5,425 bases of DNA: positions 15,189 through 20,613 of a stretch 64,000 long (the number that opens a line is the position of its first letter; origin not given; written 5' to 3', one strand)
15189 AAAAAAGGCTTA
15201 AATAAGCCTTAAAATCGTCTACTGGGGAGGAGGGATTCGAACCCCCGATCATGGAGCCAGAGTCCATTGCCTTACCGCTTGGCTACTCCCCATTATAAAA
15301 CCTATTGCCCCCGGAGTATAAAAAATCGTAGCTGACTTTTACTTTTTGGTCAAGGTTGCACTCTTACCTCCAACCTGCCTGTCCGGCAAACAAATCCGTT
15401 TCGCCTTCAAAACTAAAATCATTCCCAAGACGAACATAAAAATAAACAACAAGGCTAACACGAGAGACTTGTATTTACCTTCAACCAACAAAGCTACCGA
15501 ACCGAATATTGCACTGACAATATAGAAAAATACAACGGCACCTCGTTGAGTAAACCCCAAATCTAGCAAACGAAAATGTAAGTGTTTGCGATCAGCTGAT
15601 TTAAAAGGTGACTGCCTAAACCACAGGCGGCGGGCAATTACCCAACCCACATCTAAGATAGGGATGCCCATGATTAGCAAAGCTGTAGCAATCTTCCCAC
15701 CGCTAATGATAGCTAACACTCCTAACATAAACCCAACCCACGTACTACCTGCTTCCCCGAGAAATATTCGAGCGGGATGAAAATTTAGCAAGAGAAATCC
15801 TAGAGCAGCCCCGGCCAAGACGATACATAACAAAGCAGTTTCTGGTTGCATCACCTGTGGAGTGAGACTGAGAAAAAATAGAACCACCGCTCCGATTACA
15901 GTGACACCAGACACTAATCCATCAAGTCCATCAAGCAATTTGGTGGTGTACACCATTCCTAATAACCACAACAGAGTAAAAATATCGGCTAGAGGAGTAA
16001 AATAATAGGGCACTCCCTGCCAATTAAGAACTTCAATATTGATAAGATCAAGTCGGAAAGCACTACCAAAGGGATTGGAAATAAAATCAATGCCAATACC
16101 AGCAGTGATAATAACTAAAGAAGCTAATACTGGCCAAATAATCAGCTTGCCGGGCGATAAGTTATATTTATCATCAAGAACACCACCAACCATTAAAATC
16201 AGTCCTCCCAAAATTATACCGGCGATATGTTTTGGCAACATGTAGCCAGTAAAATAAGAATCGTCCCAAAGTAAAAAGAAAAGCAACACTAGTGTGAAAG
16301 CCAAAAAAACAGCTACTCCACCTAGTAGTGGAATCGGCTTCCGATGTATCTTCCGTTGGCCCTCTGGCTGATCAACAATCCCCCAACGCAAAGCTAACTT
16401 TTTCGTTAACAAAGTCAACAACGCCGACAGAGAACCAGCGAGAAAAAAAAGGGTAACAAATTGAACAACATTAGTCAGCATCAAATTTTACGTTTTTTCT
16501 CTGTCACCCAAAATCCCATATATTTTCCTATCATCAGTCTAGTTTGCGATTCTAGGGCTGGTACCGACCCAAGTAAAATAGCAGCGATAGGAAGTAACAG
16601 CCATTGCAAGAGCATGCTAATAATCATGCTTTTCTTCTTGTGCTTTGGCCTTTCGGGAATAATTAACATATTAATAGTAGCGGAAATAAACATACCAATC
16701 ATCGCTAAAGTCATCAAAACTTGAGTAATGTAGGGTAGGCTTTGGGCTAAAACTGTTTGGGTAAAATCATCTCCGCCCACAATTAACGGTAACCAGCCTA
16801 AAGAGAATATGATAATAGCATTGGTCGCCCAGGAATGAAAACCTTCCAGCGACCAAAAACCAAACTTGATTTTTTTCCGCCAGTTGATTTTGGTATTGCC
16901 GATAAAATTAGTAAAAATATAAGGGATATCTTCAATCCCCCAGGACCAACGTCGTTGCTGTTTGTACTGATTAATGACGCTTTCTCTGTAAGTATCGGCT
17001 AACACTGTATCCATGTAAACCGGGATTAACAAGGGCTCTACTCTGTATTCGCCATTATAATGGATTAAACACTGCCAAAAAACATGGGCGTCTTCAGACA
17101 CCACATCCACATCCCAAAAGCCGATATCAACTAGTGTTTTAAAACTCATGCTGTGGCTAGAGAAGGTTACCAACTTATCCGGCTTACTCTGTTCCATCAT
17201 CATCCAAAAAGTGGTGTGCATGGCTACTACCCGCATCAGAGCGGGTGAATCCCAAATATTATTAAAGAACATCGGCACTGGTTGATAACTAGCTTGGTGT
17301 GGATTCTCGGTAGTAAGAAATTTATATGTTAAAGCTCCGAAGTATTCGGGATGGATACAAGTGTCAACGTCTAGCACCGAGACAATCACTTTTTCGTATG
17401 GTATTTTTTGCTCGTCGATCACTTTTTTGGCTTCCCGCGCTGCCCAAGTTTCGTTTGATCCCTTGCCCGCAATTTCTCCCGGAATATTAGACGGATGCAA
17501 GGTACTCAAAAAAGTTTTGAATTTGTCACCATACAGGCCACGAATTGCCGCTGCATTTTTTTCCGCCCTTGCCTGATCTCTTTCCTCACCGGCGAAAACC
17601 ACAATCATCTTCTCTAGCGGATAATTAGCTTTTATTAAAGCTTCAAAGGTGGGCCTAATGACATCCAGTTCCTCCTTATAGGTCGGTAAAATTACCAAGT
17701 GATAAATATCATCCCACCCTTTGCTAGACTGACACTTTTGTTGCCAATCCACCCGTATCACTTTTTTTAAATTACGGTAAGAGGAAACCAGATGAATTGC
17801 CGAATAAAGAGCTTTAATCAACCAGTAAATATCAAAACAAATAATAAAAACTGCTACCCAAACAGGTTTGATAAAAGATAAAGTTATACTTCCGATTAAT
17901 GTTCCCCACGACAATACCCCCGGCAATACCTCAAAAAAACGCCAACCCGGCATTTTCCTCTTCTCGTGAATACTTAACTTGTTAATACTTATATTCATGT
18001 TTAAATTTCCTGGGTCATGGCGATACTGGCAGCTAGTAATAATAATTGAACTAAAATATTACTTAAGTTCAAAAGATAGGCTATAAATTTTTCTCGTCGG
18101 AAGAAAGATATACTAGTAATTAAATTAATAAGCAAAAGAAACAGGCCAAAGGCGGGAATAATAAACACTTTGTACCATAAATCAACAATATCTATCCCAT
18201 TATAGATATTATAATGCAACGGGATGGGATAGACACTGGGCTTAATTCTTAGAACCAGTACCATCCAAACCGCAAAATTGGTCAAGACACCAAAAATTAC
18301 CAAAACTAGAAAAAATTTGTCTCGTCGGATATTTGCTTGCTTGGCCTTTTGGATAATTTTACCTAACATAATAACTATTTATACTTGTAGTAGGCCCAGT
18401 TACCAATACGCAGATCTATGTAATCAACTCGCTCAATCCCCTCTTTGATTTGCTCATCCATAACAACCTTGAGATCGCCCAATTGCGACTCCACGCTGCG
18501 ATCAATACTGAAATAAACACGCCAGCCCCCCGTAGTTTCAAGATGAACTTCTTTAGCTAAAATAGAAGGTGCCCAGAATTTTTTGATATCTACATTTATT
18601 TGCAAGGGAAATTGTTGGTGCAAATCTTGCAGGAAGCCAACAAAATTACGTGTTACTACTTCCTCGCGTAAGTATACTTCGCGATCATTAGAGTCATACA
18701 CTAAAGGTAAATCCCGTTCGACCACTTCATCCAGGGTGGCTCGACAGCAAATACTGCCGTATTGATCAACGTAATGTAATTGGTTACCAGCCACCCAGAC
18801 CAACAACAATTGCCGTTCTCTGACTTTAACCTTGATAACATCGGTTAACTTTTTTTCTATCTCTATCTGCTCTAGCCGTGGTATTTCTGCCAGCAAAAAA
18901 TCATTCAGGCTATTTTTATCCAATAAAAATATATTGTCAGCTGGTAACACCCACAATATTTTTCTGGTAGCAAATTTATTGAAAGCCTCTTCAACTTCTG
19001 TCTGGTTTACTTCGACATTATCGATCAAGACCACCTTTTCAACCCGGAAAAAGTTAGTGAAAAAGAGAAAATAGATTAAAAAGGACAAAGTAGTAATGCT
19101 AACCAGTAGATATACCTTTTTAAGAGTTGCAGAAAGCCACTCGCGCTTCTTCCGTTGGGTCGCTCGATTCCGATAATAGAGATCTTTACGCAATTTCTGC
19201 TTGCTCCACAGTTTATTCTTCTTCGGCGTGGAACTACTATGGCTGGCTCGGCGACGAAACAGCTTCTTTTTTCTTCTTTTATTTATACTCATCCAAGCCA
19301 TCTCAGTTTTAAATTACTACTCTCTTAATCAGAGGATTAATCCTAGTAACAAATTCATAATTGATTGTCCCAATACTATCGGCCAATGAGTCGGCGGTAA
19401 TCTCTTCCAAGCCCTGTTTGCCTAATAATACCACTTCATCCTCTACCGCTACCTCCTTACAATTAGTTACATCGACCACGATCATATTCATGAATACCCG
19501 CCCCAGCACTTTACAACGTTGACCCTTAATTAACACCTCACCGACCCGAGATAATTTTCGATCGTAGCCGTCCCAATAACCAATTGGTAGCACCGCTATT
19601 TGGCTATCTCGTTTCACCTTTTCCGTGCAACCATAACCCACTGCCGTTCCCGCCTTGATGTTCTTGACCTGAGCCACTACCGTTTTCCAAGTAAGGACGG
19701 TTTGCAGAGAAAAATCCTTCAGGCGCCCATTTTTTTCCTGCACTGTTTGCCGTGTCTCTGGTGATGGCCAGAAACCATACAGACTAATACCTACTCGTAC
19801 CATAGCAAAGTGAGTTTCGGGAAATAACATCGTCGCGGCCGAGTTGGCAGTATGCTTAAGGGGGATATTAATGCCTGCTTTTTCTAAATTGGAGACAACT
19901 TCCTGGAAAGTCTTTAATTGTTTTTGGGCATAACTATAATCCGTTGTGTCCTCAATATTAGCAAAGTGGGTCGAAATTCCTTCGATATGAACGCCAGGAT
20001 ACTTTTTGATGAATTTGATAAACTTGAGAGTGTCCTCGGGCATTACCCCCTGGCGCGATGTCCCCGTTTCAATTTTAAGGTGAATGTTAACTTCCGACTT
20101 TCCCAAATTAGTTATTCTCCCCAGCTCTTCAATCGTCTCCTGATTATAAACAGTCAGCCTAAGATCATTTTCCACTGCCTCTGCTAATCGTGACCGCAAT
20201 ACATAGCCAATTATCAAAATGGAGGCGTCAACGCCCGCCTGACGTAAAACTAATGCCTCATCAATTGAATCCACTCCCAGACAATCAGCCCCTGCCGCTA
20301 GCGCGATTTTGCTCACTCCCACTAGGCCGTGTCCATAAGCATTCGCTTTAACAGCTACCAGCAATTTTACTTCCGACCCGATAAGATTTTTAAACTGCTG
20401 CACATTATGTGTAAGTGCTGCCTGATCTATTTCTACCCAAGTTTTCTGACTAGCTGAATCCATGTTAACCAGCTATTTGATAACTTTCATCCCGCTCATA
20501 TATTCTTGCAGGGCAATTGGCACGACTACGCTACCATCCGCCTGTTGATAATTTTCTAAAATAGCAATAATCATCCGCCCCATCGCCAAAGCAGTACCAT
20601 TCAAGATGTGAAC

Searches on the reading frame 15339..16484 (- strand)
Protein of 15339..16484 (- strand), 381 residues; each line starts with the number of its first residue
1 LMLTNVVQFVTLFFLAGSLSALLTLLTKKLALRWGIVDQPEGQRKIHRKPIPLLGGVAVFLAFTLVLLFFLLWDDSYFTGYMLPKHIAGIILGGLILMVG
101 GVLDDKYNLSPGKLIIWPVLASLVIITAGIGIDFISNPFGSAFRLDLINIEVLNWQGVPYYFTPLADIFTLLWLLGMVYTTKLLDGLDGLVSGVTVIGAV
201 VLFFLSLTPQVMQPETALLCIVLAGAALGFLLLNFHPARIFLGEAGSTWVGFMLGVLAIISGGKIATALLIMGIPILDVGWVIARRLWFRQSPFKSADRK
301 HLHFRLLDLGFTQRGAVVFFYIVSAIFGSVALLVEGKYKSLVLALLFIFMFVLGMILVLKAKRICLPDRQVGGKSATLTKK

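Call 60: search_protein_families(library=pfam, max_evalue=0.00001, proteins=[window:15339-16484:-])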
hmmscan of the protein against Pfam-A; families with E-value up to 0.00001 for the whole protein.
window:15339-16484:- (381 aa): 1 family
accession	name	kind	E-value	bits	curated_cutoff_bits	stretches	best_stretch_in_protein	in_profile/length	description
PF00953.26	Glycos_transf_4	-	1.8e-26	93.5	27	1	88-261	2-159/160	Glycosyl transferase family 4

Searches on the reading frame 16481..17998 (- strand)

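Call 60: search_protein_families(library=pfam, max_evalue=0.00001, proteins=[window:16481-17998:-])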
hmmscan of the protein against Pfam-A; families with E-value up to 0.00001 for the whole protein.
window:16481-17998:- (505 aa): 1 family
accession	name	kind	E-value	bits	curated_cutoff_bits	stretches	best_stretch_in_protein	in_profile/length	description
PF13632.12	Glyco_trans_2_3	-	7.6e-07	29.6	27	1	205-406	1-178/198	Glycosyl transferase family group 2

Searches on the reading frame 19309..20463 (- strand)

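Call 60: search_protein_families(library=pfam, max_evalue=0.00001, proteins=[window:19309-20463:-])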
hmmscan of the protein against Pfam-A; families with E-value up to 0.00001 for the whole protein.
window:19309-20463:- (384 aa): 2 families
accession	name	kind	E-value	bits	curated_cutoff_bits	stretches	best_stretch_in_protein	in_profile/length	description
PF01168.26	Ala_racemase_N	-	1.5e-65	221.4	24.1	1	12-231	1-218/220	Alanine racemase, N-terminal domain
PF00842.27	Ala_racemase_C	-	4e-44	149.7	25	1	256-382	1-126/127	Alanine racemase, C-terminal domain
